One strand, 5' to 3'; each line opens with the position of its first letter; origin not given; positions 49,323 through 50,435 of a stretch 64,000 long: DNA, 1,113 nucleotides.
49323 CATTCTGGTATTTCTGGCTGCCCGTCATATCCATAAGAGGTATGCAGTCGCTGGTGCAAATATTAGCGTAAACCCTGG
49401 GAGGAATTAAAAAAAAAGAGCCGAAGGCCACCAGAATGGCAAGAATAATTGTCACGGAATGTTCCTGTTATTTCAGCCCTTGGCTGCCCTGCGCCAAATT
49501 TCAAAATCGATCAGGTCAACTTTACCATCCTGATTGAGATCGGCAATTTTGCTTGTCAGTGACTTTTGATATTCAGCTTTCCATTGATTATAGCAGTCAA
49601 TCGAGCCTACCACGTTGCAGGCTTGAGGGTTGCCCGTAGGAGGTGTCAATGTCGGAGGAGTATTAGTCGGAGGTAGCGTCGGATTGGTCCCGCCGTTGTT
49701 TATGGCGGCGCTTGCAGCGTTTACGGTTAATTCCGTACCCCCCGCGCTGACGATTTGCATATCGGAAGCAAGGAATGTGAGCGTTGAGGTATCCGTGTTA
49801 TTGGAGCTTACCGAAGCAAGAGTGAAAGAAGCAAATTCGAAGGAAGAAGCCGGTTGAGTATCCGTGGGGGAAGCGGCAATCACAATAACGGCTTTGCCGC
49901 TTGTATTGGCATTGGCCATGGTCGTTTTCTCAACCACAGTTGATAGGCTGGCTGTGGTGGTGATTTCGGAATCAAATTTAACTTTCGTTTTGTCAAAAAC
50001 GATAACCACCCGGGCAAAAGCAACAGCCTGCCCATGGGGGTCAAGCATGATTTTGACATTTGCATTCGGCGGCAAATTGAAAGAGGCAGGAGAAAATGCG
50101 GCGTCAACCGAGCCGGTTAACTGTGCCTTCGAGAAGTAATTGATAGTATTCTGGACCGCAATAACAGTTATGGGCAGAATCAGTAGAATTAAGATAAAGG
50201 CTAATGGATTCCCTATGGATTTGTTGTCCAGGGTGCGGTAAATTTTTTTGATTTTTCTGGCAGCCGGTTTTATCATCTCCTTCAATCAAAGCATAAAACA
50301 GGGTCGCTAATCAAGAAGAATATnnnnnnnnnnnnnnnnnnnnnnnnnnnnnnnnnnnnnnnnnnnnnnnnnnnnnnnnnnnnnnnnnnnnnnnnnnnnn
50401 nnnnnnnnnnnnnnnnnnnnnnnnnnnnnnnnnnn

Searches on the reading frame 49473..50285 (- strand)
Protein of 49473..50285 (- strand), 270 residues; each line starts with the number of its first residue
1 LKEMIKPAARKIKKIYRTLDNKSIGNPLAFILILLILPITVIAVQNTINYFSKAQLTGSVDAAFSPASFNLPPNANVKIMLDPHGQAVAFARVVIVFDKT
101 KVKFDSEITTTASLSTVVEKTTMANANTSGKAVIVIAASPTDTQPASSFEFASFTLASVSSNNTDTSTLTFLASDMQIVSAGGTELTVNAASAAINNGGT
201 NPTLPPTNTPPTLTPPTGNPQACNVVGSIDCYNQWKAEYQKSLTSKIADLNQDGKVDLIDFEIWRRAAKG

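Call 3: search_protein_families(library=pfam, proteins=[window:49473-50285:-], max_evalue=0.01)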
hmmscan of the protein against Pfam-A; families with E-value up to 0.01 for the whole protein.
window:49473-50285:- (270 aa): 0 families

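Call 23: search_protein_families(library=pfam, proteins=[window:49473-50285:-], max_evalue=5)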
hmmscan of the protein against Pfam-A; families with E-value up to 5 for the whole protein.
window:49473-50285:- (270 aa): 3 families
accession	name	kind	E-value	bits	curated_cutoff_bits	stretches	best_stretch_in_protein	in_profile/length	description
PF00404.24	Dockerin_1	-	0.015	15.9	22.9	1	244-263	32-51/57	Dockerin type I domain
PF10149.14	TM231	-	0.11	12.1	23.2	1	224-263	81-122/301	Transmembrane protein 231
PF13202.12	EF-hand_5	-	0.22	11.5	25.9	1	247-261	7-21/25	EF hand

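Call 28: find_homologous_proteins(query=window:49473-50276:-, max_evalue=0.001)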
Query window:49473-50276:- (267 aa): 18 proteins with E <= 0.001 among 1438 candidates.
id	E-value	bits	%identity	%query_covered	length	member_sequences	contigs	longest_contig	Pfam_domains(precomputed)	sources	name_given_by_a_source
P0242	2.8e-166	569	100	100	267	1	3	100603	-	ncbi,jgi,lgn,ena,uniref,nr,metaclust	ncbi:MAG: hypothetical protein UV73_C0006G0049 [Candidatus Gottesmanbacteria bacterium GW2011_GWA2_4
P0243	2.2e-115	402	58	72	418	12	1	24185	-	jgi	-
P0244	7.6e-115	401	57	79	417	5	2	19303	-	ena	-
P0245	6.1e-105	368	53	81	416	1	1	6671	-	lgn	-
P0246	1.2e-81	292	43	77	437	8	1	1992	-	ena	-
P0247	2.4e-78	281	48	76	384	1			-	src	-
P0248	1.4e-62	230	58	78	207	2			-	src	-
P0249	1.6e-62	229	48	85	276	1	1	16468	-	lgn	-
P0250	4.6e-61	225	48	93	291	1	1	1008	-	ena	-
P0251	8.0e-60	221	46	85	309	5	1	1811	-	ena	-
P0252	1.0e-58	217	47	96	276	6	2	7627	-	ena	-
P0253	8.3e-52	194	45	96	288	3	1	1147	-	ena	-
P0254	4.6e-51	192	38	76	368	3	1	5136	-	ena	-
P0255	8.0e-48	181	37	81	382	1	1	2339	-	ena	-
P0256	2.8e-26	111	39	77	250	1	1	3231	-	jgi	-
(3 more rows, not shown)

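Call 39: predict_structure(alignment_id=A1)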
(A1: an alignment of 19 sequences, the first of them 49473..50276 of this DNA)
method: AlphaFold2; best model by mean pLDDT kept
length: 267 residues; sequences in the alignment: 19
mean_pLDDT: 82.9   pTM: 0.56
mean pLDDT of the five models: 82.9, 81.8, 80.8, 80.2, 77.9
residues with pLDDT >= 90: 125; 70-90: 89; 50-70: 31; < 50: 22
segments of 3 or more residues with pLDDT < 50: 197-216
pLDDT, mean of each block of 10 residues (from residue 1): 59 65 80 87 70 82 93 97 95 96 91 91 97 91 96 86 91 94 95 66 40 46 82 89 86 91 82
secondary structure, 60 per line:
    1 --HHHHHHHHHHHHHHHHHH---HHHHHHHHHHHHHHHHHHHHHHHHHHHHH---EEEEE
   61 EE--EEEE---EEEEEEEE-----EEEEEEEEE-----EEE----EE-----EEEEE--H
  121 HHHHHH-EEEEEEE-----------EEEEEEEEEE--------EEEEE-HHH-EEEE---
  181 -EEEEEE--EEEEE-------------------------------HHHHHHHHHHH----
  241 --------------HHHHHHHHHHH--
elements in order: H3-20 H24-52 E56-62 E65-68 E72-79 E85-93 E99-101 E113-117 H120-126 E128-134 E146-155 E164-168 E174-177 E182-187 E190-194 H226-236 H255-265

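Call 41: fold_search(model_id=the predicted structure, library=pdb)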
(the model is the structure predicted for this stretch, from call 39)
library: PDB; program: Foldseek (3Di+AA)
matches with E <= 10: 1997; with E <= 0.001: 95
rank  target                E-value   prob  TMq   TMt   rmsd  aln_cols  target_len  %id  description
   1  6kgd_A                7.1e-10  1.00  0.45  0.77   2.9       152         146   14  Crystal structure of CaDoc0917(R49D)-CaCohA2 complex at pH 8.0 (released 2020-07-08)
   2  6kgc_A                1.3e-09  1.00  0.45  0.80   2.6       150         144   15  Crystal structure of CaDoc0917(R49D)-CaCohA2 complex at pH 5.4 (released 2020-07-08)
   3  6kgf_C                3.2e-09  1.00  0.44  0.76   3.1       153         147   15  Crystal structure of CaDoc0917(R16D)-CaCohA2 complex at pH 8.2 (released 2020-07-08)
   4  4ums                  3.3e-08  1.00  0.45  0.74   4.2       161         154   12  The crystal structure of the seventh ScaB type I cohesin from Pseudobacteroides cellulosolvens (released 2015-05-06)
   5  6kgf_A                3.5e-08  1.00  0.44  0.78   2.7       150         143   15  Crystal structure of CaDoc0917(R16D)-CaCohA2 complex at pH 8.2 (released 2020-07-08)
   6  6kge_A                4.4e-08  1.00  0.44  0.78   2.8       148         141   14  Crystal structure of CaDoc0917(R16D)-CaCohA2 complex at pH 5.5 (released 2020-07-08)
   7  5lxv_A                6.6e-08  1.00  0.42  0.63   4.4       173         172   17  Crystal structure of Ruminococcus flavefaciens scaffoldin C cohesin in complex with a dockerin from an uncharacterized (released 2016-10-19)
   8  5lxv_C                7.0e-08  1.00  0.43  0.64   4.1       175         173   17  Crystal structure of Ruminococcus flavefaciens scaffoldin C cohesin in complex with a dockerin from an uncharacterized (released 2016-10-19)
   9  5nrm_A                1.7e-07  1.00  0.43  0.77   2.8       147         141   13  Crystal structure of the sixth cohesin from Acetivibrio cellulolyticus' scaffoldin B in complex with Cel5 dockerin S51 (released 2018-01-31)
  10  4uyp_C                1.8e-07  1.00  0.43  0.74   3.1       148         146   16  High resolution structure of the third cohesin ScaC in complex with the ScaB dockerin with a mutation in the N-termina (released 2015-04-15)
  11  4uyp_A                1.9e-07  1.00  0.41  0.72   3.8       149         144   15  High resolution structure of the third cohesin ScaC in complex with the ScaB dockerin with a mutation in the N-termina (released 2015-04-15)
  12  3ul4_A                2.2e-07  1.00  0.43  0.77   2.6       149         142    7  Crystal structure of Coh-OlpA(Cthe_3080)-Doc918(Cthe_0918) complex: A novel type I Cohesin-Dockerin complex from Clost (released 2012-11-28)
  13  1g1k_A                2.5e-07  1.00  0.44  0.78   2.3       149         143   11  COHESIN MODULE FROM THE CELLULOSOME OF CLOSTRIDIUM CELLULOLYTICUM (released 2000-11-22)
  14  4dh2_A                3.1e-07  1.00  0.43  0.70   2.7       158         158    6  Crystal structure of Coh-OlpC(Cthe_0452)-Doc435(Cthe_0435) complex: A novel type I Cohesin-Dockerin complex from Clost (released 2012-11-28)
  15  6kg8_MODEL_1_A        3.5e-07  1.00  0.43  0.70   2.8       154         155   14  Solution structure of CaCohA2 from Clostridium acetobutylicum (released 2020-07-08)
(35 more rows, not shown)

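Call 42: search_protein_families(library=ncbifam, proteins=[window:49473-50276:-], max_evalue=0.01)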
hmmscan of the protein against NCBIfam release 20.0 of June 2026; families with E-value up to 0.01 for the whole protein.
window:49473-50276:- (267 aa): 0 families
